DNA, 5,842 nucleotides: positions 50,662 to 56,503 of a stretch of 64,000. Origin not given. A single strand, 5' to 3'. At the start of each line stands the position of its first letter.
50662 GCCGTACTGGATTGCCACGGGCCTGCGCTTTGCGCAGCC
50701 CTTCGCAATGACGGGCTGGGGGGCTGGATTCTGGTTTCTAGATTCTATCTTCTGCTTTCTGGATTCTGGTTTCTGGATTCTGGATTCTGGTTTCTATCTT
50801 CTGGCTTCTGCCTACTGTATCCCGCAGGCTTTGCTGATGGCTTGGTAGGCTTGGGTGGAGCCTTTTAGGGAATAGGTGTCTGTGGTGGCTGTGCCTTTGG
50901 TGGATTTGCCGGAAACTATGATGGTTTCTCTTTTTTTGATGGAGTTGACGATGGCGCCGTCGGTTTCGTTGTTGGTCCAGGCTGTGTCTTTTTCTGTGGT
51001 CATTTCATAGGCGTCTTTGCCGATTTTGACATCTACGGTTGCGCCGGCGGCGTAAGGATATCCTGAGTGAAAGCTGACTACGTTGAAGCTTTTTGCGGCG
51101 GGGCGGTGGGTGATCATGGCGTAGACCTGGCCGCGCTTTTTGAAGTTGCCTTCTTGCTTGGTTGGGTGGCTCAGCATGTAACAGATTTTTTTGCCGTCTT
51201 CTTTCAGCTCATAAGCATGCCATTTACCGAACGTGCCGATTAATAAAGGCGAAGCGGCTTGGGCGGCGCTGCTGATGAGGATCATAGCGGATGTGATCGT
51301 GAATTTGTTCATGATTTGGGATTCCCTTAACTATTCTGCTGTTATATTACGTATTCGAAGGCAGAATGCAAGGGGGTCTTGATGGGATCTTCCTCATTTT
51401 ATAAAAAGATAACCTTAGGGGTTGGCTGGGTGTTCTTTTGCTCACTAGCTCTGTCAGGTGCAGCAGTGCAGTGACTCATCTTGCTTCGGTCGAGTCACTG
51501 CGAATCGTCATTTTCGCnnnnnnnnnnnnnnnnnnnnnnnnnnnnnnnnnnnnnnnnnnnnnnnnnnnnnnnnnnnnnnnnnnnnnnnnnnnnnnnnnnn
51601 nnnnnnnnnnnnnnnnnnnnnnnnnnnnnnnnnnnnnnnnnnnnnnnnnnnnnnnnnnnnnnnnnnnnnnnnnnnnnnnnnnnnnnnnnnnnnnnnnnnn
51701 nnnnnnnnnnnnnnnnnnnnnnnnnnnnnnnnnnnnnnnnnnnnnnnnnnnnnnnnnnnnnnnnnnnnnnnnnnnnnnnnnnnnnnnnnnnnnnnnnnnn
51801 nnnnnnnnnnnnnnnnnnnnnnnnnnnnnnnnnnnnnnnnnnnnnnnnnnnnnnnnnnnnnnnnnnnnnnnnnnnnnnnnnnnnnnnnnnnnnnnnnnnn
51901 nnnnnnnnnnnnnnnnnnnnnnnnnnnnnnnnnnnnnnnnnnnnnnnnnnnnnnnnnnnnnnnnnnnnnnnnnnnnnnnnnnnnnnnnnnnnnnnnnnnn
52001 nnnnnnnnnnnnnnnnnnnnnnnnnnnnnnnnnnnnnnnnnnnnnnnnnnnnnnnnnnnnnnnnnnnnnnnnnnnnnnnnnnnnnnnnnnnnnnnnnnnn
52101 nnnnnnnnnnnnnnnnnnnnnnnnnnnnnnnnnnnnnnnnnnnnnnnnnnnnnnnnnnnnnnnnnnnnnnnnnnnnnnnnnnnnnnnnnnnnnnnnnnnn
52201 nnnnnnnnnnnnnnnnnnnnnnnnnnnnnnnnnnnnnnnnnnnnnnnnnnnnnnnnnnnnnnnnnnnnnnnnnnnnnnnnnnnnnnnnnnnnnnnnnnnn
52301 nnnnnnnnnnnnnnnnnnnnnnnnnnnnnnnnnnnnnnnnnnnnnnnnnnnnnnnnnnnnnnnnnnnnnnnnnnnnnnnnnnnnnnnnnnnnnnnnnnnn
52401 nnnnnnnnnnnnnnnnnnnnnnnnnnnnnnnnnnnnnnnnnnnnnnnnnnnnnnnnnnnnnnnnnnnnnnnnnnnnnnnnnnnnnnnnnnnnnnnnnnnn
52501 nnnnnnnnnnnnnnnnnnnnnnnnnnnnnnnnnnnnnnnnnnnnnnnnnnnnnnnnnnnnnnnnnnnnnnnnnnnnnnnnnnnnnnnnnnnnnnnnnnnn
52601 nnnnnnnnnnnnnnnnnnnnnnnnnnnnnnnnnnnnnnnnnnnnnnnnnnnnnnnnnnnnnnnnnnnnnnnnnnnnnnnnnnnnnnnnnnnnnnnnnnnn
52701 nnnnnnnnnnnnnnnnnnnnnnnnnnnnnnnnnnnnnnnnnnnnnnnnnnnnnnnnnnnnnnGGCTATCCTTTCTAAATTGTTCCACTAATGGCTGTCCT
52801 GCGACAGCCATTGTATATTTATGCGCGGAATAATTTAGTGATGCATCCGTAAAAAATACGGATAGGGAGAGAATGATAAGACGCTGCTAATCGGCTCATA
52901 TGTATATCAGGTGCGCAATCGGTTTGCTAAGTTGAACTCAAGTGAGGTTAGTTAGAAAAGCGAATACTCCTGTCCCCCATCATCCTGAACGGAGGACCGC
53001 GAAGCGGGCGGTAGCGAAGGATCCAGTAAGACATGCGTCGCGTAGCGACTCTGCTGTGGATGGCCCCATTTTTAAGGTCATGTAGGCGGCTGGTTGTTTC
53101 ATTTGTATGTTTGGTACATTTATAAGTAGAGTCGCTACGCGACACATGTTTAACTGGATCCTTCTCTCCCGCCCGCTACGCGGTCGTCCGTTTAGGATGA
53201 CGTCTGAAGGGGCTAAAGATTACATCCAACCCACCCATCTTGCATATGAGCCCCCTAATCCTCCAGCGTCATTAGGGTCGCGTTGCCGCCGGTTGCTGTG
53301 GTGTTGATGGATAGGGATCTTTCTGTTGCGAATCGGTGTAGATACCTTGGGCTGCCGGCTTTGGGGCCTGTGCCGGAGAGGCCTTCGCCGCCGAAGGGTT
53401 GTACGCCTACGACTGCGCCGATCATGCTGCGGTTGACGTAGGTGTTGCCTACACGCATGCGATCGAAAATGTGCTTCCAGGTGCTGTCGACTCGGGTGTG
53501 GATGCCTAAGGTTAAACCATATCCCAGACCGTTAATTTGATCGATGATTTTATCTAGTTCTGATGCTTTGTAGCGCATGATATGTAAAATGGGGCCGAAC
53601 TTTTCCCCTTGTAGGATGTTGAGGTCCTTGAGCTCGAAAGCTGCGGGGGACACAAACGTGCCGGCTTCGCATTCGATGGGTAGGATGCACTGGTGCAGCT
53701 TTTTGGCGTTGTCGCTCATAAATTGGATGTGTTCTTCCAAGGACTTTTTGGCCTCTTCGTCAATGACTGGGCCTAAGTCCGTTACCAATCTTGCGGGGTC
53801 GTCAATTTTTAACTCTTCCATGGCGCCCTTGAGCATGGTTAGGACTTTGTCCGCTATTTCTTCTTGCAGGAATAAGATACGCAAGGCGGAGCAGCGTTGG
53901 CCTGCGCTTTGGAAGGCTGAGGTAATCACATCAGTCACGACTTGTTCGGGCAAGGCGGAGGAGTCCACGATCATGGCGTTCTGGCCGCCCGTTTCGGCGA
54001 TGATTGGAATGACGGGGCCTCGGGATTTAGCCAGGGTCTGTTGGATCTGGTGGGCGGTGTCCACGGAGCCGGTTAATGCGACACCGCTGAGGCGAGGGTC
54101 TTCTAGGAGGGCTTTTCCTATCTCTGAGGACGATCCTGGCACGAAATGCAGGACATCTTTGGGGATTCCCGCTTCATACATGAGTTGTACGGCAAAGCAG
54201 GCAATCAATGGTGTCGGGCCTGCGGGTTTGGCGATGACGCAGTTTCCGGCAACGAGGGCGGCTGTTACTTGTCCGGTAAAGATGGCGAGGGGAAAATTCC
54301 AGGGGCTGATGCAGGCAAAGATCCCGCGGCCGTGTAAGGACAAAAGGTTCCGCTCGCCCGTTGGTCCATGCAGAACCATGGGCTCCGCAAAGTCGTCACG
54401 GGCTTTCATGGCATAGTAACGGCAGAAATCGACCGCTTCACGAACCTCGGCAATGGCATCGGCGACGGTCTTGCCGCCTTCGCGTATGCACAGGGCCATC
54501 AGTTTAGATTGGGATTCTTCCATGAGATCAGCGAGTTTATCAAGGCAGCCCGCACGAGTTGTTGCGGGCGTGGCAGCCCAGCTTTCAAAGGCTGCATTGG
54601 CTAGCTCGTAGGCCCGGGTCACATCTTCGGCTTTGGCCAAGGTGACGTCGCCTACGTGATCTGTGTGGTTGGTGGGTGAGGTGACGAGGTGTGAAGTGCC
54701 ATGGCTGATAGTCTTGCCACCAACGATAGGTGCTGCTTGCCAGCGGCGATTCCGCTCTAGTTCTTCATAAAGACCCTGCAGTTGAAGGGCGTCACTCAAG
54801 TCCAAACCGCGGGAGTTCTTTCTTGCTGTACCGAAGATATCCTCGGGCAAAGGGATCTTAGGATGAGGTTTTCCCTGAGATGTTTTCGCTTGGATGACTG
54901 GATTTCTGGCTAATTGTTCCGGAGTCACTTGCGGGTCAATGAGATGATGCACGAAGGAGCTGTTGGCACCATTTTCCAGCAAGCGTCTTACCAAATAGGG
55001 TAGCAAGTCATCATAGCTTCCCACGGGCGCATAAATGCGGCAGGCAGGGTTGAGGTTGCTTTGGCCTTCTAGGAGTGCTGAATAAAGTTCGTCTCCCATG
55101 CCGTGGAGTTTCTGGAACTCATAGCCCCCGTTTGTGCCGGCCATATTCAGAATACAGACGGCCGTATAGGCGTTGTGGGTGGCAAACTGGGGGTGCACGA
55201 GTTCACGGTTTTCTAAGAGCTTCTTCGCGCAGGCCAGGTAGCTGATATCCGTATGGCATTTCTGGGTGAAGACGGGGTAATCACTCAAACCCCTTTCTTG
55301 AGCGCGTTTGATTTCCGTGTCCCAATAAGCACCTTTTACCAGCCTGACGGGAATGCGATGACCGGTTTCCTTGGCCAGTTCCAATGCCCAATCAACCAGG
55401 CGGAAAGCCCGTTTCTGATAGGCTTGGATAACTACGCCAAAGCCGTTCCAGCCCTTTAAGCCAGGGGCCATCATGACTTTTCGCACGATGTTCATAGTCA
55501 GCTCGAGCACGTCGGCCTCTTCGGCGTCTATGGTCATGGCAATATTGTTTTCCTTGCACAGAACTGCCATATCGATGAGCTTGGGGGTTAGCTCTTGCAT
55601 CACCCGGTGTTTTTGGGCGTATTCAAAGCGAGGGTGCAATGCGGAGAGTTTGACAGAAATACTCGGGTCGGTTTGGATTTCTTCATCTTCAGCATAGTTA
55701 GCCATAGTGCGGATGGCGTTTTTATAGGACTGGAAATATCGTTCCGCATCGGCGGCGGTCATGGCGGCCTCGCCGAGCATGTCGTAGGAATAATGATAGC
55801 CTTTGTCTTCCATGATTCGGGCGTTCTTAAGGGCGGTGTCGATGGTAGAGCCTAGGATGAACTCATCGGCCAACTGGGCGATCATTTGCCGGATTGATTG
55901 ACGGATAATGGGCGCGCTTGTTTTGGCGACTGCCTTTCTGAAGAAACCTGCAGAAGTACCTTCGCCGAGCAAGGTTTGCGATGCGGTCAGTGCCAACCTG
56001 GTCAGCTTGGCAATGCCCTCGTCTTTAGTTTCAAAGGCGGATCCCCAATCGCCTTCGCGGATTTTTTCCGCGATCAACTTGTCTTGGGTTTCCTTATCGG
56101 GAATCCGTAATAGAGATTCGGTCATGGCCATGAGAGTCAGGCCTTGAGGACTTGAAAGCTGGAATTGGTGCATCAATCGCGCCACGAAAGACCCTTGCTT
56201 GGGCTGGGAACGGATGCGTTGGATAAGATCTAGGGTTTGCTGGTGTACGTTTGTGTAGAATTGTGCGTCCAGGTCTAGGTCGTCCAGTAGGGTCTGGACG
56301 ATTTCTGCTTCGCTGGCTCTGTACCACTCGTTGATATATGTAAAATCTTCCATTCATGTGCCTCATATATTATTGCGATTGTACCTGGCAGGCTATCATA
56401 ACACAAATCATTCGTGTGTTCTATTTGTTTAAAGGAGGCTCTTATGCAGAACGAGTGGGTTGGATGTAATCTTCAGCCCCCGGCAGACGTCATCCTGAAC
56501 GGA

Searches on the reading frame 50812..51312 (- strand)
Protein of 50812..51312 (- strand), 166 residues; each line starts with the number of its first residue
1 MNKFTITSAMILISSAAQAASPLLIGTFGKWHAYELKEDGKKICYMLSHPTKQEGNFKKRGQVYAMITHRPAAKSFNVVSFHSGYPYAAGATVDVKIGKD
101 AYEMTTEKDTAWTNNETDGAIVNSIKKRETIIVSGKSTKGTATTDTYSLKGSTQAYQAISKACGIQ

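Call 53: search_protein_families(library=pfam, proteins=[window:50812-51312:-], max_evalue=0.0001)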
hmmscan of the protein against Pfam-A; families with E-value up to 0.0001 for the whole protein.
window:50812-51312:- (166 aa): 1 family
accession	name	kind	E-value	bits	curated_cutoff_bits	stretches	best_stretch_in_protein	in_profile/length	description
PF06776.18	IalB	-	1.3e-10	41.9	22.1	1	37-159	8-130/131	Invasion associated locus B (IalB) protein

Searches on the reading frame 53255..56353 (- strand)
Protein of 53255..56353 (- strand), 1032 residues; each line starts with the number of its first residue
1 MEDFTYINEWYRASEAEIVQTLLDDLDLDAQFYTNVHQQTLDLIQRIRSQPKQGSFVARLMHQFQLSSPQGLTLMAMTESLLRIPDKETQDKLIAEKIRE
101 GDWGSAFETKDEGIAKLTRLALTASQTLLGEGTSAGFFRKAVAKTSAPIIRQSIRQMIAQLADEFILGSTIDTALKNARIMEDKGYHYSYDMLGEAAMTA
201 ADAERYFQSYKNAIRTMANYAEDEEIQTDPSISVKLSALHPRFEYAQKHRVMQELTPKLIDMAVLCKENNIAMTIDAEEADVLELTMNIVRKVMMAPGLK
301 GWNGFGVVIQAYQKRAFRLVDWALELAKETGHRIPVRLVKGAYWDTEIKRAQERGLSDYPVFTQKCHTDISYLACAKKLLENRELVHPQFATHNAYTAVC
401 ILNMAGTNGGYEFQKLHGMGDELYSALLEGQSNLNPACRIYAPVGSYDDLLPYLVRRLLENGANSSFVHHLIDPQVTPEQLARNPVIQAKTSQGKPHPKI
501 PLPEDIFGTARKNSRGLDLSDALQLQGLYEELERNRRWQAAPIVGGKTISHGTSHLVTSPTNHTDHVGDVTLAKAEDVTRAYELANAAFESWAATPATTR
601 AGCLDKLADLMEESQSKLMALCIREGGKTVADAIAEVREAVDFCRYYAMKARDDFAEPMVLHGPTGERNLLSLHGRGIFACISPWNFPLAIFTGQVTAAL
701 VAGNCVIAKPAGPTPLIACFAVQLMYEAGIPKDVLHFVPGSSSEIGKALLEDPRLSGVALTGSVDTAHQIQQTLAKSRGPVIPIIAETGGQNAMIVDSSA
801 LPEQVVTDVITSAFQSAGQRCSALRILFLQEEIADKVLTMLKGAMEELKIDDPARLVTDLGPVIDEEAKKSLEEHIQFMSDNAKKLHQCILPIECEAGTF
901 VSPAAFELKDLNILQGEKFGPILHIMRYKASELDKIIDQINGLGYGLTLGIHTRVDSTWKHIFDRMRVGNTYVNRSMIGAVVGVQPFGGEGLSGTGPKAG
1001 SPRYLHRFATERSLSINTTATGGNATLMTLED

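Call 53: search_protein_families(library=pfam, proteins=[window:53255-56353:-], max_evalue=0.0001)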
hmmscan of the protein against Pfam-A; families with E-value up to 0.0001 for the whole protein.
window:53255-56353:- (1032 aa): 3 families
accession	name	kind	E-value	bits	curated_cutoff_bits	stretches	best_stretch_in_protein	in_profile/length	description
PF00171.27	Aldedh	-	1.6e-110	370.2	23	1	556-1010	10-457/461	Aldehyde dehydrogenase family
PF01619.24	Pro_dh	-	1.1e-100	337.3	27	1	174-470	1-278/278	Proline dehydrogenase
PF14850.11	Pro_dh-DNA_bdg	-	7.5e-25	88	27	1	57-165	2-112/112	DNA-binding domain of Proline dehydrogenase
